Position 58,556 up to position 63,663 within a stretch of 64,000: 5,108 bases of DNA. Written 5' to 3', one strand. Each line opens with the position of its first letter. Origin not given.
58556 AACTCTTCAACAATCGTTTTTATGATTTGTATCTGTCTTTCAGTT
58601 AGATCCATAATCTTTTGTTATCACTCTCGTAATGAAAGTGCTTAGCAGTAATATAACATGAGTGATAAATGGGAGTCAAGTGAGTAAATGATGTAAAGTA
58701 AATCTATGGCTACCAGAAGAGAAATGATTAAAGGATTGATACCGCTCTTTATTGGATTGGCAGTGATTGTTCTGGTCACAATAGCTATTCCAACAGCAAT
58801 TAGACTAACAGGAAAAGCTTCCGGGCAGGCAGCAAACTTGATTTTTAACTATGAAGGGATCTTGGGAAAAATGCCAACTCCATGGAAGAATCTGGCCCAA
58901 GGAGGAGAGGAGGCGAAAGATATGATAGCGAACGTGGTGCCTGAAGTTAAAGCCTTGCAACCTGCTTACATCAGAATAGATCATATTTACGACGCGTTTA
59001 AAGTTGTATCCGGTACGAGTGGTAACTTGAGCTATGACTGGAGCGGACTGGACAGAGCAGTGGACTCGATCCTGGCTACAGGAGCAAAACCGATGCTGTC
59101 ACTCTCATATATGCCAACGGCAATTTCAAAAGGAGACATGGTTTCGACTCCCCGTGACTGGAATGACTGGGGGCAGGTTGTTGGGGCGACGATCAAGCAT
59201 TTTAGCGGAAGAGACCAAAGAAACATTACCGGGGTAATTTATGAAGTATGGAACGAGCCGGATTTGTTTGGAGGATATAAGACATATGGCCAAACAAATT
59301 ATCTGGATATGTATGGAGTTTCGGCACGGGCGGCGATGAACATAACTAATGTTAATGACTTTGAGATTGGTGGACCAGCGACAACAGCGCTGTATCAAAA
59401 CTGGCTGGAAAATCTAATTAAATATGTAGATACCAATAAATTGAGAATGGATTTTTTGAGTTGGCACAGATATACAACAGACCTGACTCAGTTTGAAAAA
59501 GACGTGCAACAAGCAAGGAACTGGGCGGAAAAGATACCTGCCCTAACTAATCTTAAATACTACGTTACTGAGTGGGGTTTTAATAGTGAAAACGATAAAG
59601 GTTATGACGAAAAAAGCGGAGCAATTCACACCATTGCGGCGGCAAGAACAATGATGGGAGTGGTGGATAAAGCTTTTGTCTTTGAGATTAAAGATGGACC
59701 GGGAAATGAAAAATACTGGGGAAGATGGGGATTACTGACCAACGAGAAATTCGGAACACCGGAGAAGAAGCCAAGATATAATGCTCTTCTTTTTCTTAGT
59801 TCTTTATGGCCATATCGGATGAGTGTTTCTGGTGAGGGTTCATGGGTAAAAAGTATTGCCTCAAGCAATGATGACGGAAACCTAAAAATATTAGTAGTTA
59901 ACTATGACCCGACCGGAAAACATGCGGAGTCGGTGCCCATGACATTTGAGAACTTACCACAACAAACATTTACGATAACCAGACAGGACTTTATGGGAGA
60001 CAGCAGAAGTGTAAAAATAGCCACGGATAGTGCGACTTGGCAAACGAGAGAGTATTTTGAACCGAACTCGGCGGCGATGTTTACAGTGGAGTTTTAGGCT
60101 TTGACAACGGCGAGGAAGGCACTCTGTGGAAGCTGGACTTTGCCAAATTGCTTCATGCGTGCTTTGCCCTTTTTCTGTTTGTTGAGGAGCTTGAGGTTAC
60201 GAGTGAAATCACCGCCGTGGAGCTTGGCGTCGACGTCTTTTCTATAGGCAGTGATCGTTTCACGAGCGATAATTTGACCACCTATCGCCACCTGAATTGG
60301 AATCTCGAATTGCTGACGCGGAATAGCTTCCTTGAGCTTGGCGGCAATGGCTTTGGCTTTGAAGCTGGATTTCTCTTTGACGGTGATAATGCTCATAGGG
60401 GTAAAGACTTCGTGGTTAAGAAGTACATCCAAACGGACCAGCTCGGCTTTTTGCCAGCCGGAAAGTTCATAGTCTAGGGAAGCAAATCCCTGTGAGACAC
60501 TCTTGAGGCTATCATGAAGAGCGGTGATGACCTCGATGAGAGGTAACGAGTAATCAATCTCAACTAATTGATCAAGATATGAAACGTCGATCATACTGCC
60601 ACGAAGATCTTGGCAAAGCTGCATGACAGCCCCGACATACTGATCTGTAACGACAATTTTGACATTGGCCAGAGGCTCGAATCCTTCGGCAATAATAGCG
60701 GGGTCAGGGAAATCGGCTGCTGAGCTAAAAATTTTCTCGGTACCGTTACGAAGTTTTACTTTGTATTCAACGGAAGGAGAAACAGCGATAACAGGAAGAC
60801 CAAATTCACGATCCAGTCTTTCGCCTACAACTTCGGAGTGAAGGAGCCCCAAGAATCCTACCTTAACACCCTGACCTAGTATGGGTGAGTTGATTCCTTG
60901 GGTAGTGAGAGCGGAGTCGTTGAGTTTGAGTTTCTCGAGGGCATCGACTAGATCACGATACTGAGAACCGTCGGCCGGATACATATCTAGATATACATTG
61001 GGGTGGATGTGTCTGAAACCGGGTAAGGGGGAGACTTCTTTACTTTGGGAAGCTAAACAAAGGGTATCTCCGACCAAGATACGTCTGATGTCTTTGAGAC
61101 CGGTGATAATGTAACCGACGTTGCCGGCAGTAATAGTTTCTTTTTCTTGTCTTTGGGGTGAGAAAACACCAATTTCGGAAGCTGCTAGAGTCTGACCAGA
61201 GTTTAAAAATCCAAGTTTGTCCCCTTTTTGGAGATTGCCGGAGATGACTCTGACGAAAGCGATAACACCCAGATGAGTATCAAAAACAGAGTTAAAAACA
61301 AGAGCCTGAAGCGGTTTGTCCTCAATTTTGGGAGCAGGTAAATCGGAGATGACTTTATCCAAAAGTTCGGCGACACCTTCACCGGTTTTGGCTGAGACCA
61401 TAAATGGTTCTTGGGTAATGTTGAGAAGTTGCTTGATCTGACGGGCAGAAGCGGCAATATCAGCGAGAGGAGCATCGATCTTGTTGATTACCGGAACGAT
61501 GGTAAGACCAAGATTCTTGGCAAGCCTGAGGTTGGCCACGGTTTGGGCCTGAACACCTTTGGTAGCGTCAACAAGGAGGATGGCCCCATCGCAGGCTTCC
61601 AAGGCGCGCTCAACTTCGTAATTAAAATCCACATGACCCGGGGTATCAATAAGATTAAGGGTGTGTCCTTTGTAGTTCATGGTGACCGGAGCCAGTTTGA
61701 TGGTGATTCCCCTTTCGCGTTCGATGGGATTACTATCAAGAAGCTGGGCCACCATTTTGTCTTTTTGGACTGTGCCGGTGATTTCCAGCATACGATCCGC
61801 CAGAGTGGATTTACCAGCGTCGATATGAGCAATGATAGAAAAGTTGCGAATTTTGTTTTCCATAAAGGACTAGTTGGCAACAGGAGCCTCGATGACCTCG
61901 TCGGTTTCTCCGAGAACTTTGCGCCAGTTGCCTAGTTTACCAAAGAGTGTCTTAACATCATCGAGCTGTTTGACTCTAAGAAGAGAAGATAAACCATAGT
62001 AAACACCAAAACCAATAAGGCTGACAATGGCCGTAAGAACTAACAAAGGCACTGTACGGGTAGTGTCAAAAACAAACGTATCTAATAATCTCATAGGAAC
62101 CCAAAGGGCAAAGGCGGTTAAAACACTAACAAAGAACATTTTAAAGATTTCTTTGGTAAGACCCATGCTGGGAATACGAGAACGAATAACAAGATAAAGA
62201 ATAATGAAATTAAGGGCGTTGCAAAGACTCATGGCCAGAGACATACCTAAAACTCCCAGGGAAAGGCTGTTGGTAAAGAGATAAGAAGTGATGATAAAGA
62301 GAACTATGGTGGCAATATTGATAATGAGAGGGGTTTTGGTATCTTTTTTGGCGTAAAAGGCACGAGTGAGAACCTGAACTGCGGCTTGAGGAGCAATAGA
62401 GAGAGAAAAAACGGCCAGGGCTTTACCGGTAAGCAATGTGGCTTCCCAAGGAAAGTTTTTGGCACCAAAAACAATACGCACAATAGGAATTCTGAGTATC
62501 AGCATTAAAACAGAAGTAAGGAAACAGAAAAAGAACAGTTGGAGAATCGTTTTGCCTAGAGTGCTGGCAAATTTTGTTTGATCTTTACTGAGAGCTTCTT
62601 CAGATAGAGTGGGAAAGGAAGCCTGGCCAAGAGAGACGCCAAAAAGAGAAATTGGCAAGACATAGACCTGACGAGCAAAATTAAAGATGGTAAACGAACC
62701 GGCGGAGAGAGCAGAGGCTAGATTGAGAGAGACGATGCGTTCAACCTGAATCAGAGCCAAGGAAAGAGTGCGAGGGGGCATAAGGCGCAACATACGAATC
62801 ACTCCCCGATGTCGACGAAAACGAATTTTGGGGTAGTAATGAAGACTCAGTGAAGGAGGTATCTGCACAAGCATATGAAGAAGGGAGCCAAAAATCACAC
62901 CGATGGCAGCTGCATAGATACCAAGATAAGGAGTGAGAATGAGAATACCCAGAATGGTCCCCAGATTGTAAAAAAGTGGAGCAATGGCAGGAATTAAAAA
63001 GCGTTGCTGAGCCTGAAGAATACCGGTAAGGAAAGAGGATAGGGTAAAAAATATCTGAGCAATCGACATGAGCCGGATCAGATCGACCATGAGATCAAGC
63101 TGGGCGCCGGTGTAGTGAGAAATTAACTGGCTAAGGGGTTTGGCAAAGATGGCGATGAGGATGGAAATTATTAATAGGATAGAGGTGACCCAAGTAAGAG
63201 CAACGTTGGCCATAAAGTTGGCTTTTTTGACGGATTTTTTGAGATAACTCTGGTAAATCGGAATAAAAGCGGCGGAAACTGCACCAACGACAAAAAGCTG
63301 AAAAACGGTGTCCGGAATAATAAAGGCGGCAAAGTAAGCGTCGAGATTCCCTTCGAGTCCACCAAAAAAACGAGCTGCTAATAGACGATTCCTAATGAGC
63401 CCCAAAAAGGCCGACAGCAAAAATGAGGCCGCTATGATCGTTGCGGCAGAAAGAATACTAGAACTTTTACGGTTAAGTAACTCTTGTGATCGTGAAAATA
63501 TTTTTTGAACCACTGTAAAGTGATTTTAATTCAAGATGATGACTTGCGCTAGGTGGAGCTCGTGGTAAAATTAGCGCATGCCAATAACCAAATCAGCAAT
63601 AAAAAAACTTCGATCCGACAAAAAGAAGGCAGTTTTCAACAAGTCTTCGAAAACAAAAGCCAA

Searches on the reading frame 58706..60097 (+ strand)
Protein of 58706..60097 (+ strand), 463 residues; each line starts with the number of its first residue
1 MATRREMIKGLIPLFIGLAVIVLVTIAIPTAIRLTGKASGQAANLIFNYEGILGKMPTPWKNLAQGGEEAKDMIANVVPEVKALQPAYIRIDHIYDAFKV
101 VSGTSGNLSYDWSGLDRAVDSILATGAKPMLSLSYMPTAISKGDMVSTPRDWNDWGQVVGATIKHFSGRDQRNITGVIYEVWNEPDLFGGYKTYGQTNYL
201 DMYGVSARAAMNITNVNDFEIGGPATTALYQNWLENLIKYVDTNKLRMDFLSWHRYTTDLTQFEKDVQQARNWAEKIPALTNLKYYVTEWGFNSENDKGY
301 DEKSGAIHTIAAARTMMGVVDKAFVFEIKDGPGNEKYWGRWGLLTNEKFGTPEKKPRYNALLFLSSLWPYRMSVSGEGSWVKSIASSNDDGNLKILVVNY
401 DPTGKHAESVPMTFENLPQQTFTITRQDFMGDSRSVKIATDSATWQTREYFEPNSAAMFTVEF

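Call 74: search_protein_families(library=pfam, proteins=[window:58706-60097:+], max_evalue=0.00001)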
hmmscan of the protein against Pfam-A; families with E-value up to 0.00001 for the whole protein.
window:58706-60097:+ (463 aa): 2 families
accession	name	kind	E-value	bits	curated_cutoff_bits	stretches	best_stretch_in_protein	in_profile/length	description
PF01229.23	Glyco_hydro_39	-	1.1e-23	84.2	26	1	87-265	49-235/472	Glycosyl hydrolases family 39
PF11790.14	Glyco_hydro_cc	-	1.7e-07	31.5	21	1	181-315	71-197/237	Glycosyl hydrolase catalytic core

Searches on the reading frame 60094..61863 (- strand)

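Call 74: search_protein_families(library=pfam, proteins=[window:60094-61863:-], max_evalue=0.00001)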
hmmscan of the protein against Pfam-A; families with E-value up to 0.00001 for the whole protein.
window:60094-61863:- (589 aa): 6 families
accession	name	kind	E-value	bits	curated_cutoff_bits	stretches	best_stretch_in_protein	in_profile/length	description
PF00009.33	GTP_EFTU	-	9.5e-56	188.8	26.5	1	4-176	2-187/188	Elongation factor Tu GTP binding domain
PF06421.17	LepA_C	-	1.8e-38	131.4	29.7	1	482-588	1-107/107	GTP-binding protein LepA C-terminus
PF00679.30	EFG_C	-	7.3e-18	64.8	27.9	1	396-479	4-87/89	Elongation factor G C-terminus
PF03144.31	GTP_EFTU_D2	-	1.1e-10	42.3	30.3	1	199-269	1-73/73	Elongation factor Tu domain 2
PF22042.2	EF-G_D2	-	1.1e-07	32.3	27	1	184-269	1-82/84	Elongation factor G domain 2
PF01926.29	MMR_HSR1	-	1.4e-06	28.8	21.9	1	14-128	8-113/113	50S ribosome-binding GTPase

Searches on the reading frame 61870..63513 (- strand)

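Call 96: search_protein_families(library=pfam, proteins=[window:61870-63513:-], max_evalue=0.001)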
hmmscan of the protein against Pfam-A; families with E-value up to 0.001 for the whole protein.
window:61870-63513:- (547 aa): 3 families
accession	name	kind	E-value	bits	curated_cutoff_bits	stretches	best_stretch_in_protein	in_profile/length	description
PF03023.19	MurJ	-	9.4e-80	268.9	27.4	1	56-476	10-432/451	Lipid II flippase MurJ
PF01554.23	MatE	-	5.8e-09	36.3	24.9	2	249-412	3-161/161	MatE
PF01943.22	Polysacc_synt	-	5.5e-07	29.7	28.2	1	102-305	72-272/274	Polysaccharide biosynthesis protein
